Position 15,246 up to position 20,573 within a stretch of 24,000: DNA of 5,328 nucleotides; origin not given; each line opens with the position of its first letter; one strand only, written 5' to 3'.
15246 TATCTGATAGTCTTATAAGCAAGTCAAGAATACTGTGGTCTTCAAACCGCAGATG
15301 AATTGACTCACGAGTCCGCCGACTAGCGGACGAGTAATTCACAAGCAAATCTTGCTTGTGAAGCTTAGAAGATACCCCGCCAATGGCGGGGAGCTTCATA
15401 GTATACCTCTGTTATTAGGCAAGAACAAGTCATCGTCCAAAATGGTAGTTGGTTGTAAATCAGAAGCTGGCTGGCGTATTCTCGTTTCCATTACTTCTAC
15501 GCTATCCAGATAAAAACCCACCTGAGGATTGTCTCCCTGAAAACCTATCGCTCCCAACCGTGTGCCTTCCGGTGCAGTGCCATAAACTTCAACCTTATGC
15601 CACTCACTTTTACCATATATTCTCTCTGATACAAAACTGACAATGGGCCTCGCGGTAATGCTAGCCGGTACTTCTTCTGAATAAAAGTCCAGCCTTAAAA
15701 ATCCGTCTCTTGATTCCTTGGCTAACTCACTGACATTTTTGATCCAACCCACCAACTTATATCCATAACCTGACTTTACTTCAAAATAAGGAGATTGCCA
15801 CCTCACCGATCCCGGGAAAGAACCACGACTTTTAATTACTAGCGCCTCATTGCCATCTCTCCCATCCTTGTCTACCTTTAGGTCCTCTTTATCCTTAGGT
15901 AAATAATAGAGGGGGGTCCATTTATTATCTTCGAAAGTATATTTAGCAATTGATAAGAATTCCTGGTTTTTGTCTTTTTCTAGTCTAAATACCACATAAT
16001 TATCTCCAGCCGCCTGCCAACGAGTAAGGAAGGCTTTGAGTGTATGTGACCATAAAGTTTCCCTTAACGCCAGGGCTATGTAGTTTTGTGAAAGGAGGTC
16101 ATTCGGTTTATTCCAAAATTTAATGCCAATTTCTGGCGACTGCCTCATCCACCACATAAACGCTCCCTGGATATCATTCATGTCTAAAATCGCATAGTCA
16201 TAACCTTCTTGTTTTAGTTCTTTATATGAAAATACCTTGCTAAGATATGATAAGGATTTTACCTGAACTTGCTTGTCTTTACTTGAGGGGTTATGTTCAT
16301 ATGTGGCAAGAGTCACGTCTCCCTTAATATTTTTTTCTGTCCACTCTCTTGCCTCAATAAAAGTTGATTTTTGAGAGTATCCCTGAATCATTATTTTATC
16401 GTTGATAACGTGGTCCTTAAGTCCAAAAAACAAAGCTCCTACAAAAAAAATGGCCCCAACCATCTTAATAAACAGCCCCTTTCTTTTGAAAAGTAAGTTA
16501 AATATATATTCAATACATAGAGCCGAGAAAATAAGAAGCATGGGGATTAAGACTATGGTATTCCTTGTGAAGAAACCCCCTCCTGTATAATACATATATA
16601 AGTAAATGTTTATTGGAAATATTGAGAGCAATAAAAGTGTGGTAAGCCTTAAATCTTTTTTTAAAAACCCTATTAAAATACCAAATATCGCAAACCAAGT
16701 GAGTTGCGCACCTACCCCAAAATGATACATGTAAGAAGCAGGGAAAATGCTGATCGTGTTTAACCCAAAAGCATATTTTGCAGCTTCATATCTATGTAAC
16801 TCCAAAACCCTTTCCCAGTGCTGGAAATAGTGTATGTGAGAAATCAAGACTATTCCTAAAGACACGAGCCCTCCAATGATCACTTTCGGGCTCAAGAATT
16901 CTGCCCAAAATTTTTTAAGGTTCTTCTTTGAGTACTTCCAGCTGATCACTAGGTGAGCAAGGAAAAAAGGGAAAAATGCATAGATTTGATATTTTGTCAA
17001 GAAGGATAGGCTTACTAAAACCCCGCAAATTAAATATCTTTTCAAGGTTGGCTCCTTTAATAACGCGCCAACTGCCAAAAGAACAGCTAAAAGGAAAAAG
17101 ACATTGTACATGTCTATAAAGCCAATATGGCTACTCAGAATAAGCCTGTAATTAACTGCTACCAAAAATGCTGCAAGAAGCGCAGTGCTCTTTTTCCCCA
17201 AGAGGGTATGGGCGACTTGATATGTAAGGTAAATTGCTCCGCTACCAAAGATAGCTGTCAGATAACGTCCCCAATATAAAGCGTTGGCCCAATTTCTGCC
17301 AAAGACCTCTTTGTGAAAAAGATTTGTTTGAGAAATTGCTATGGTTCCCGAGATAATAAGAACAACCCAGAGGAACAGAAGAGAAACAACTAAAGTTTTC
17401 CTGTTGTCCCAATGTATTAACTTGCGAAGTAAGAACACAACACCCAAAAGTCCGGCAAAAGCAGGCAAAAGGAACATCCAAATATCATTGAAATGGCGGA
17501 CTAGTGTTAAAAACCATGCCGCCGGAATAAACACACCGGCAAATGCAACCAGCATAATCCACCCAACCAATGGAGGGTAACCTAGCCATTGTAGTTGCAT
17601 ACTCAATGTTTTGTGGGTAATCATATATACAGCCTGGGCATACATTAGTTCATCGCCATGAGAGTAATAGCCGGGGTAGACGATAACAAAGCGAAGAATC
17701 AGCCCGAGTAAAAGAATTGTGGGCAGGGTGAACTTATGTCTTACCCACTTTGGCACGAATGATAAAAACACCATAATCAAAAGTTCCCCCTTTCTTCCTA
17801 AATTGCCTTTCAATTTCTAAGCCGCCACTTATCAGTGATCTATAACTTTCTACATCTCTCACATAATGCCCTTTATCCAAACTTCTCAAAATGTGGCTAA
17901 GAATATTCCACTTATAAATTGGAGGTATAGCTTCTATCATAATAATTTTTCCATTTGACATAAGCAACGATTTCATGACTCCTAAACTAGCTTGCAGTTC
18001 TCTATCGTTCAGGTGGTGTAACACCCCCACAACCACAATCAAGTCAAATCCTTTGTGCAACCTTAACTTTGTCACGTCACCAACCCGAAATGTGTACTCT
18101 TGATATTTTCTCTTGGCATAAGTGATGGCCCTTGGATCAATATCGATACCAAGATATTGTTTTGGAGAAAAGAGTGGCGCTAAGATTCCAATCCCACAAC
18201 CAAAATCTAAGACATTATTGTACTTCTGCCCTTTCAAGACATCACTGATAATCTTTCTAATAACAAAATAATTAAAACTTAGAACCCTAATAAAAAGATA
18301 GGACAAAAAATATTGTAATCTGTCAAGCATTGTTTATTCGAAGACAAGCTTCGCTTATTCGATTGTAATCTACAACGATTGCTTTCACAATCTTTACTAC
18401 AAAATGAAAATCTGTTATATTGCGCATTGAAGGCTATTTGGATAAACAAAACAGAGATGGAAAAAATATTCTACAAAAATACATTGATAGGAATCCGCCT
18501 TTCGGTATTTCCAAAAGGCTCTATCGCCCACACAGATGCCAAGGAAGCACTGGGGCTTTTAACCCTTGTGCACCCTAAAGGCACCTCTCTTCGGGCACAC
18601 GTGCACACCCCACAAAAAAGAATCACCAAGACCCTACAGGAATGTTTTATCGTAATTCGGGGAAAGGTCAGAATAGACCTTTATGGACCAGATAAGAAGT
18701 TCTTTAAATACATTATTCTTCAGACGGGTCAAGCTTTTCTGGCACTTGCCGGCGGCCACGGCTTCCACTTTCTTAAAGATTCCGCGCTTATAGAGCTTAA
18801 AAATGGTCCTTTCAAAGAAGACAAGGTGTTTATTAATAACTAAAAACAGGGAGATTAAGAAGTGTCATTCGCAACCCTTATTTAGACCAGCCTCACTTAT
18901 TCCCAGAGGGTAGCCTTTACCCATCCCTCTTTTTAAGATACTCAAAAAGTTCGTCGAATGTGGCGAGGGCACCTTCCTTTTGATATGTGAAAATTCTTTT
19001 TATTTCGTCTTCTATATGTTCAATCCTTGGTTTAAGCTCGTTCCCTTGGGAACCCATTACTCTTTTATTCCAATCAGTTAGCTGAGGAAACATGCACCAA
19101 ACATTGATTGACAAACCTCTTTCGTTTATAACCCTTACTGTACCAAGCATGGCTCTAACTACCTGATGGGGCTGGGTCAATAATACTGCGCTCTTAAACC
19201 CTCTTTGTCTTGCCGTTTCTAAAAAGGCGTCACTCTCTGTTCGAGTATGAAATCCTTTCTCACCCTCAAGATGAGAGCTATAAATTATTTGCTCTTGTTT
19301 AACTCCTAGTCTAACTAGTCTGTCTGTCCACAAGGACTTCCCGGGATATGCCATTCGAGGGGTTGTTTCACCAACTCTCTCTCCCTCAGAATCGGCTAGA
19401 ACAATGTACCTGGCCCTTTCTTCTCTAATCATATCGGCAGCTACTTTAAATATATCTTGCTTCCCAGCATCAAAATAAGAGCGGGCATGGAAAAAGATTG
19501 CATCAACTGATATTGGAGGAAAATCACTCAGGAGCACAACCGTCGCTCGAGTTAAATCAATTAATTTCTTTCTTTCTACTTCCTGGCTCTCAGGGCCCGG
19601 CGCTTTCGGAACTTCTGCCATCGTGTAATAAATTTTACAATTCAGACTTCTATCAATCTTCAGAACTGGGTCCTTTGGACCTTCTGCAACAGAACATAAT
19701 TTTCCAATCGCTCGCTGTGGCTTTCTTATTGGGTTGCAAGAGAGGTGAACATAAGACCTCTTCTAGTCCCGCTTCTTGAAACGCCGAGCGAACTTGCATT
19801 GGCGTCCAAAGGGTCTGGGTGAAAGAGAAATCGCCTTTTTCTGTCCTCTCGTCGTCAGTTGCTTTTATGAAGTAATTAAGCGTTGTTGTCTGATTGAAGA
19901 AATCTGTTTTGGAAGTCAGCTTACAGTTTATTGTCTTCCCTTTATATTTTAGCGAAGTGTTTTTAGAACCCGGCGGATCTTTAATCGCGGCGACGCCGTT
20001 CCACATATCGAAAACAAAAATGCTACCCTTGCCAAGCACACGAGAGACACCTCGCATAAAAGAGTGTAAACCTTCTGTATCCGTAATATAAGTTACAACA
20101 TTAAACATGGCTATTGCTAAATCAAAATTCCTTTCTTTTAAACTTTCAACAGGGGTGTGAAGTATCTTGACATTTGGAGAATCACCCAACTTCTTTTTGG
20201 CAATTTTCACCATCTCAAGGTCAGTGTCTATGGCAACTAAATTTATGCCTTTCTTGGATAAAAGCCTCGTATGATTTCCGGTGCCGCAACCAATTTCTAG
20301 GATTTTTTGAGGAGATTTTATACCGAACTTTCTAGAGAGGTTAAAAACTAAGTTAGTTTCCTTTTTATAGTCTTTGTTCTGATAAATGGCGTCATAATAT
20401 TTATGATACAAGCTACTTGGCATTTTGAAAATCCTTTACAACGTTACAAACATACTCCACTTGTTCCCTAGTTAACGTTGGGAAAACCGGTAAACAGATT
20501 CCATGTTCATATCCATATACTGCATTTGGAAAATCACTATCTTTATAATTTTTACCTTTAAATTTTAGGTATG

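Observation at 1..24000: Four GT2 plus four GT-C genes: a multiplexed lipid-carrier (Arn/Gtr/PMT-style) glycosylation island, not a Wzx/Wzy or ABC polysaccharide locus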

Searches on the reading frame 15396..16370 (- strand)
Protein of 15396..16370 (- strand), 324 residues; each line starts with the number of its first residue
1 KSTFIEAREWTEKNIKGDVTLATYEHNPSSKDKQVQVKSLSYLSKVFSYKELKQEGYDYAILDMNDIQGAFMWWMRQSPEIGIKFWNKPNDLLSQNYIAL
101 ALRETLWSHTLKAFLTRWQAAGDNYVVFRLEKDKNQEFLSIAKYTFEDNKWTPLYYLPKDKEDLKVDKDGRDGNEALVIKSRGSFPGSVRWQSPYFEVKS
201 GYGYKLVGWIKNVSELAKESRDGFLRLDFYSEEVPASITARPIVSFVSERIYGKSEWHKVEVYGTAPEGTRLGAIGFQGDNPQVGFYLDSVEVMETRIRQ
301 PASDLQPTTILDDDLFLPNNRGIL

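Call 58: search_protein_families(library=pfam, proteins=[window:15396-16370:-], max_evalue=10)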
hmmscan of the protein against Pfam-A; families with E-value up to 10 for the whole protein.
window:15396-16370:- (324 aa): 1 family
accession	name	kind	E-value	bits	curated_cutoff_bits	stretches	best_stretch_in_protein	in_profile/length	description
PF01063.24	Aminotran_4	-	0.057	13.7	28.5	1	4-62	82-140/223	Amino-transferase class IV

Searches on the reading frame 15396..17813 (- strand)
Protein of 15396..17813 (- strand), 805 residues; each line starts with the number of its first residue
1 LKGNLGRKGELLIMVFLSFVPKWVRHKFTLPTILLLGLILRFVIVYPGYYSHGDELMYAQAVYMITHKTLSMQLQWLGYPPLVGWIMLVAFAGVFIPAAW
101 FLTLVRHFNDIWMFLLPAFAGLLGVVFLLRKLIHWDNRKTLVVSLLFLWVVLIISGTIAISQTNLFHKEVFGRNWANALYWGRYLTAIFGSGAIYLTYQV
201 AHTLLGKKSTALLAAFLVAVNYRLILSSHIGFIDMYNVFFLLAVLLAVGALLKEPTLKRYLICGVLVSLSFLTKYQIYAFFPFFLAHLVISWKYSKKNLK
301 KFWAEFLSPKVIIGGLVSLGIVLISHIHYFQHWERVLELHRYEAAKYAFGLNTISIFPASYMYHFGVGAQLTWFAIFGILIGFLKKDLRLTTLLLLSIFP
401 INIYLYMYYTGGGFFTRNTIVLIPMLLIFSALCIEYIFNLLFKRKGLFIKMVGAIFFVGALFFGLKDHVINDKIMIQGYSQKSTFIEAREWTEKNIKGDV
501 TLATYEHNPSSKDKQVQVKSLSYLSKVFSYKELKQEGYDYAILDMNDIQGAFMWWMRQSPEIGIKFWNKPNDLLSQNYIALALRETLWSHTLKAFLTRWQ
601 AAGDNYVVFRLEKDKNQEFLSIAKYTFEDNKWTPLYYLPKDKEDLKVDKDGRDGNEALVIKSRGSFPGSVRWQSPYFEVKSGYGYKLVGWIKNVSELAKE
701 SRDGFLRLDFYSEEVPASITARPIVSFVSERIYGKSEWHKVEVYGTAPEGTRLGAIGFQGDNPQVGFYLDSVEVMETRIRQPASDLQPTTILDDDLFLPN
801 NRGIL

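Call 4: search_protein_families(library=pfam, proteins=[window:15396-17813:-], max_evalue=0.01)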
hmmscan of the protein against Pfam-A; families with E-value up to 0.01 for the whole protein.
window:15396-17813:- (805 aa): 2 families
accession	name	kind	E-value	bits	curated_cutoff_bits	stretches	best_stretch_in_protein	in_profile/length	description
PF13231.12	PMT_2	-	3.4e-08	34.3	26.1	1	183-299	25-142/160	Dolichyl-phosphate-mannose-protein mannosyltransferase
PF02366.24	PMT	-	3.8e-07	30.4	22.7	1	181-296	84-205/245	Dolichyl-phosphate-mannose-protein mannosyltransferase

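Call 6: search_protein_families(library=ncbifam, proteins=[window:15396-17813:-], max_evalue=0.001)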
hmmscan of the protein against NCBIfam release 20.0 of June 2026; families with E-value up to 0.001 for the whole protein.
window:15396-17813:- (805 aa): 0 families

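Call 16: search_solved_structures(query=window:15396-17774:-, max_evalue=1)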
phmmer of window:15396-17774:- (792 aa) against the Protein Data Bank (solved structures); distinct sequences matched with E-value up to 1: 0.

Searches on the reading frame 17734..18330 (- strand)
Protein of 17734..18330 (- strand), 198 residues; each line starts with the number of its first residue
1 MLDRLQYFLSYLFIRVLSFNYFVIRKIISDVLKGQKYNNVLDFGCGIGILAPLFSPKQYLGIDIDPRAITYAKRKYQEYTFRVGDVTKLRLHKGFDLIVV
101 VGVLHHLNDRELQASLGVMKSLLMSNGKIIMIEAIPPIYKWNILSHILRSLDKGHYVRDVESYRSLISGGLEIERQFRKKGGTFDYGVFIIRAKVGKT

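Call 4: search_protein_families(library=pfam, proteins=[window:17734-18330:-], max_evalue=0.01)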
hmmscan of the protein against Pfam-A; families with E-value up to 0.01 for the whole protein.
window:17734-18330:- (198 aa): 9 families
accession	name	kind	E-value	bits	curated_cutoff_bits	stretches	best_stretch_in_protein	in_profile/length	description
PF13649.12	Methyltransf_25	-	5.9e-15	56.2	27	1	40-127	1-97/97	Methyltransferase domain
PF08242.18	Methyltransf_12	-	9.4e-14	52.4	30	1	41-129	1-98/98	Methyltransferase domain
PF08241.18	Methyltransf_11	-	1.4e-13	51.7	21.2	1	41-130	1-94/95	Methyltransferase domain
PF13847.12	Methyltransf_31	-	2.7e-13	50.3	27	1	38-134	5-112/145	Methyltransferase domain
PF13489.12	Methyltransf_23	-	3.8e-11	43.4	27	1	26-133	11-118/164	Methyltransferase domain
PF05401.17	NodS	-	9.3e-09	35.8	24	1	26-131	33-144/201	Nodulation protein S (NodS)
PF05175.20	MTS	-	4.7e-06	26.8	23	1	30-132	25-139/170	Methyltransferase small domain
PF06325.19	PrmA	-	7.4e-06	26.1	22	1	31-78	158-206/296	Ribosomal protein L11 methyltransferase (PrmA)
PF00891.24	Methyltransf_2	-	2.5e-05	24.2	22.3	1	34-138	60-171/210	O-methyltransferase domain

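Call 7: search_protein_families(library=ncbifam, proteins=[window:17734-18330:-], max_evalue=0.001)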
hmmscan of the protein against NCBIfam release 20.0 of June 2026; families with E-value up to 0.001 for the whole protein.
window:17734-18330:- (198 aa): 18 families
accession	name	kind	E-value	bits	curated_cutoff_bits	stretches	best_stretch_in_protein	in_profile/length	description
NF043040.1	corrin_prot_MT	hypoth_equivalog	1.3e-10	41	180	1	25-147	32-163/216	corrinoid protein-associated methyltransferase CpaM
NF041650.1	nod_mtase_NodS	equivalog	3e-09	36.8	300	1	33-132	35-140/190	nodulation methyltransferase NodS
NF004851.0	PRK06202.1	equivalog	3.8e-08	33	243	1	35-122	59-157/237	hypothetical protein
TIGR02072.1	BioC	equivalog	4e-08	33.4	184.95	1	34-127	29-128/244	malonyl-ACP O-methyltransferase BioC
TIGR02021.1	BchM-ChlM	equivalog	3.6e-07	29.8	158.9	1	26-124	47-148/218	magnesium protoporphyrin IX methyltransferase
TIGR01983.1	UbiG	equivalog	1e-06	28.3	102.95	1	36-131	49-151/228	bifunctional 2-polyprenyl-6-hydroxyphenol methylase/3-demethylubiquinol 3-O-methyltransferase UbiG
NF008686.0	PRK11705.1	equivalog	1.2e-06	27.9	400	1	27-131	158-265/383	cyclopropane fatty acyl phospholipid synthase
TIGR03587.1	Pse_Me-ase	hypoth_equivalog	1.2e-05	25.6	112.05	1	34-129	41-137/204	pseudaminic acid biosynthesis-associated methylase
NF045667.1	MTase_DVU1556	equivalog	1.3e-05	24.7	155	1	35-131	21-119/213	DVU_1556 family methyltransferase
NF002463.0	PRK01683.1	equivalog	5.5e-05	22.9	297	1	35-112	30-111/258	trans-aconitate 2-methyltransferase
TIGR04290.1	meth_Rta_06860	hypoth_equivalog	5.9e-05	22.6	300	1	19-108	35-129/226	TIGR04290 family methyltransferase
NF011529.0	PRK14968.1-3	equivalog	0.00012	21.6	162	1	29-77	27-77/198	putative methyltransferase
TIGR00406.1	prmA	equivalog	0.00022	20.8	183.15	1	35-76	158-202/288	50S ribosomal protein L11 methyltransferase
NF045825.1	FAmtase_mtf2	equivalog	0.0005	19.4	400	1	39-107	61-136/248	fatty-acid O-methyltransferase Mtf2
NF000466.2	16S_rRNA_Rmt_gen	equivalog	0.00063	19.2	250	1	29-123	99-201/254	Rmt family 16S rRNA (guanine(1405)-N(7))-methyltransferase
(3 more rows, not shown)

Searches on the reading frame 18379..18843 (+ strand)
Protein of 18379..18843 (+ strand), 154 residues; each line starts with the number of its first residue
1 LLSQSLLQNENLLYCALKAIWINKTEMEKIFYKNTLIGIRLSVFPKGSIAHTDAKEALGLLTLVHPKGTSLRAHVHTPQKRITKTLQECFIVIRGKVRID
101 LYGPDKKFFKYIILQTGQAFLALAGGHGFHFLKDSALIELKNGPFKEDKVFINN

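Call 5: search_protein_families(library=pfam, proteins=[window:18379-18843:+], max_evalue=0.01)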
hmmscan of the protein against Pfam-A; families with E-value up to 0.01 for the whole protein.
window:18379-18843:+ (154 aa): 0 families

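Call 36: search_solved_structures(query=window:18379-18843:+, max_evalue=1)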
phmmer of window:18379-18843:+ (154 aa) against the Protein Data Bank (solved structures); distinct sequences matched with E-value up to 1: 1.
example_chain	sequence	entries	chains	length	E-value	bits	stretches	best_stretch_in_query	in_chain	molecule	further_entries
5eq7_A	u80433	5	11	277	0.092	15.7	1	74-140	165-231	Inositol monophosphatase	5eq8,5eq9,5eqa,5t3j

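Call 58: search_protein_families(library=pfam, proteins=[window:18379-18843:+], max_evalue=10)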
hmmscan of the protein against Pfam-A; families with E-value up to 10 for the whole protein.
window:18379-18843:+ (154 aa): 0 families

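Call 59: search_protein_families(library=ncbifam, proteins=[window:18379-18843:+], max_evalue=1)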
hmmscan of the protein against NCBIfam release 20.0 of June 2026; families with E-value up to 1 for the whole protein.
window:18379-18843:+ (154 aa): 1 family
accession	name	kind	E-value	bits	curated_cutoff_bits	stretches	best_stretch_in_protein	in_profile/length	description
TIGR04366.1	cupin_WbuC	subfamily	9.9e-09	35.2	42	1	50-148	26-122/132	WbuC family cupin fold metalloprotein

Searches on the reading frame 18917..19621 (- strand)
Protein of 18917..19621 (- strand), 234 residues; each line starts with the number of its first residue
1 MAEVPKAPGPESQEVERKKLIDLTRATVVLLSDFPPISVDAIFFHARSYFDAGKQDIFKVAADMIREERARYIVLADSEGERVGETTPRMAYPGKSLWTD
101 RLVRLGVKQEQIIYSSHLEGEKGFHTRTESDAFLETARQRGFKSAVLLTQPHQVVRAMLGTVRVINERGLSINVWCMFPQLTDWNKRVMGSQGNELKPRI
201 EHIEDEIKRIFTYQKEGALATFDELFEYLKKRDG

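Call 5: search_protein_families(library=pfam, proteins=[window:18917-19621:-], max_evalue=0.01)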
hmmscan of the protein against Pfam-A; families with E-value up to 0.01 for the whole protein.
window:18917-19621:- (234 aa): 0 families

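Call 7: search_protein_families(library=ncbifam, proteins=[window:18917-19621:-], max_evalue=0.001)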
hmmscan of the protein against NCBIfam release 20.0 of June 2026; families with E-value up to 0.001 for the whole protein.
window:18917-19621:- (234 aa): 0 families

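Call 37: search_solved_structures(query=window:18917-19621:-, max_evalue=1)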
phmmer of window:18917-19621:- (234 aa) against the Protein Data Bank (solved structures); distinct sequences matched with E-value up to 1: 0.

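Call 58: search_protein_families(library=pfam, proteins=[window:18917-19621:-], max_evalue=10)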
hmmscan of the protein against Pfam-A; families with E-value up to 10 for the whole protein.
window:18917-19621:- (234 aa): 0 families

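Call 59: search_protein_families(library=ncbifam, proteins=[window:18917-19621:-], max_evalue=1)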
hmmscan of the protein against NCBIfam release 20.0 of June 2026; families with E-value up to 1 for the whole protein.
window:18917-19621:- (234 aa): 1 family
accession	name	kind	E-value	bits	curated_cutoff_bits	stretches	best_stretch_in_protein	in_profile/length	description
NF000450.2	bla-B1-FLAV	exception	0.16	11.4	450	1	66-116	129-177/242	subclass B1 metallo-beta-lactamase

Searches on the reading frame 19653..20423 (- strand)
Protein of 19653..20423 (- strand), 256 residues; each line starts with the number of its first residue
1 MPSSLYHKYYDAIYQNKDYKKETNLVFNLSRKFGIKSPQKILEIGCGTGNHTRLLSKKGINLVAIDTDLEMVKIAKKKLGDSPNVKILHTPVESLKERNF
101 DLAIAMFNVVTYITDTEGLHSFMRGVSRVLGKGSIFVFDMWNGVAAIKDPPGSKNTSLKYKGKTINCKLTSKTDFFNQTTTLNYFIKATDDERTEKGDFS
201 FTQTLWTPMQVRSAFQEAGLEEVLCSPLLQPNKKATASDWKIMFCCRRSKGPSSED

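Call 5: search_protein_families(library=pfam, proteins=[window:19653-20423:-], max_evalue=0.01)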
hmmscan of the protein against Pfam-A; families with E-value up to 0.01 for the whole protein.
window:19653-20423:- (256 aa): 12 families
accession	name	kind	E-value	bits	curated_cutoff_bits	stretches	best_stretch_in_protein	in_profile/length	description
PF13649.12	Methyltransf_25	-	4e-15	56.7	27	1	41-133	1-96/97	Methyltransferase domain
PF08241.18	Methyltransf_11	-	2.4e-14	54.2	21.2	1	42-138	1-95/95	Methyltransferase domain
PF08242.18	Methyltransf_12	-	8.9e-11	42.8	30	1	42-134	1-96/98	Methyltransferase domain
PF13847.12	Methyltransf_31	-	5.4e-09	36.3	27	1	36-147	2-118/145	Methyltransferase domain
PF13489.12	Methyltransf_23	-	6.5e-09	36.2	27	1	33-143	17-121/164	Methyltransferase domain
PF00398.26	RrnaAD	-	2.9e-08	33.6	24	1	19-90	12-83/263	Ribosomal RNA adenine dimethylase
PF05401.17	NodS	-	5.9e-06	26.7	24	1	27-138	35-144/201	Nodulation protein S (NodS)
PF03848.20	TehB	-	8.2e-05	22.6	20.4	1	28-102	21-94/193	Tellurite resistance protein TehB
PF01209.24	Ubie_methyltran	-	9.1e-05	22.3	20.1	1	31-136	41-149/233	ubiE/COQ5 methyltransferase family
PF02353.26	CMAS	-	0.0038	17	27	1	29-137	54-163/273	Mycolic acid cyclopropane synthetase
PF01135.25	PCMT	-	0.0068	16.6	20.3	1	35-81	71-120/210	Protein-L-isoaspartate(D-aspartate) O-methyltransferase (PCMT)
PF01795.25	Methyltransf_5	-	0.0073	16.2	27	0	32-109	15-95/309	MraW methylase family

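Call 59: search_protein_families(library=ncbifam, proteins=[window:19653-20423:-], max_evalue=1)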
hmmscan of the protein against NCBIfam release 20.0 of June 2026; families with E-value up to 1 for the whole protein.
window:19653-20423:- (256 aa): 66 families (the best 25 are shown)
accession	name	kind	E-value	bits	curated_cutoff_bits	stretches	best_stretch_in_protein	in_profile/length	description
NF043040.1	corrin_prot_MT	hypoth_equivalog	3.9e-12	46.1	180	1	37-107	41-118/216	corrinoid protein-associated methyltransferase CpaM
NF041820.1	daptide_MTase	equivalog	1.9e-11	43.9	175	1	3-234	4-236/243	daptide-type RiPP biosynthesis methyltransferase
TIGR02021.1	BchM-ChlM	equivalog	1e-09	38.1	158.9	1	38-123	55-141/218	magnesium protoporphyrin IX methyltransferase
TIGR02072.1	BioC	equivalog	1.6e-09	37.9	184.95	1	25-107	23-105/244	malonyl-ACP O-methyltransferase BioC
NF000499.2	Erm23S_rRNA_broad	equivalog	5.2e-09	35.9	212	1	23-90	9-76/244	23S ribosomal RNA methyltransferase Erm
TIGR01983.1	UbiG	equivalog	8.8e-09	35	102.95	1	38-136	50-150/228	bifunctional 2-polyprenyl-6-hydroxyphenol methylase/3-demethylubiquinol 3-O-methyltransferase UbiG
TIGR00755.1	ksgA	equivalog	1.1e-08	34.8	171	1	28-99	20-91/256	16S rRNA (adenine(1518)-N(6)/adenine(1519)-N(6))-dimethyltransferase RsmA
TIGR01934.1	MenG_MenH_UbiE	subfamily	6.9e-08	32.1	158.35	1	31-134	33-137/223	ubiquinone/menaquinone biosynthesis methyltransferase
NF002463.0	PRK01683.1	equivalog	7e-07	29.1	297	1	28-95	22-88/258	trans-aconitate 2-methyltransferase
NF045667.1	MTase_DVU1556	equivalog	7.9e-07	28.7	155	1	32-136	17-117/213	DVU_1556 family methyltransferase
NF045882.1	PLipidMtase_Leg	equivalog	9.4e-07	28.8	390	1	5-133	12-138/207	phospholipid N-methyltransferase PmtA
NF041650.1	nod_mtase_NodS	equivalog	1.2e-06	28.3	300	1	39-138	40-139/190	nodulation methyltransferase NodS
NF000337.1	erm_SHROVE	exception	2e-05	24.1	320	1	23-90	14-81/248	ErmE/ErmH/ErmO/ErmR family 23S rRNA (adenine(2058)-N(6))-methyltransferase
NF001080.0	PRK00121.2-2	equivalog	2.1e-05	23.8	132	1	31-97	40-110/224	tRNA (guanosine(46)-N7)-methyltransferase TrmB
NF051855.1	GlySarMtaseBact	equivalog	4.3e-05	23.3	350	1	5-166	24-185/259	glycine/sarcosine N-methyltransferase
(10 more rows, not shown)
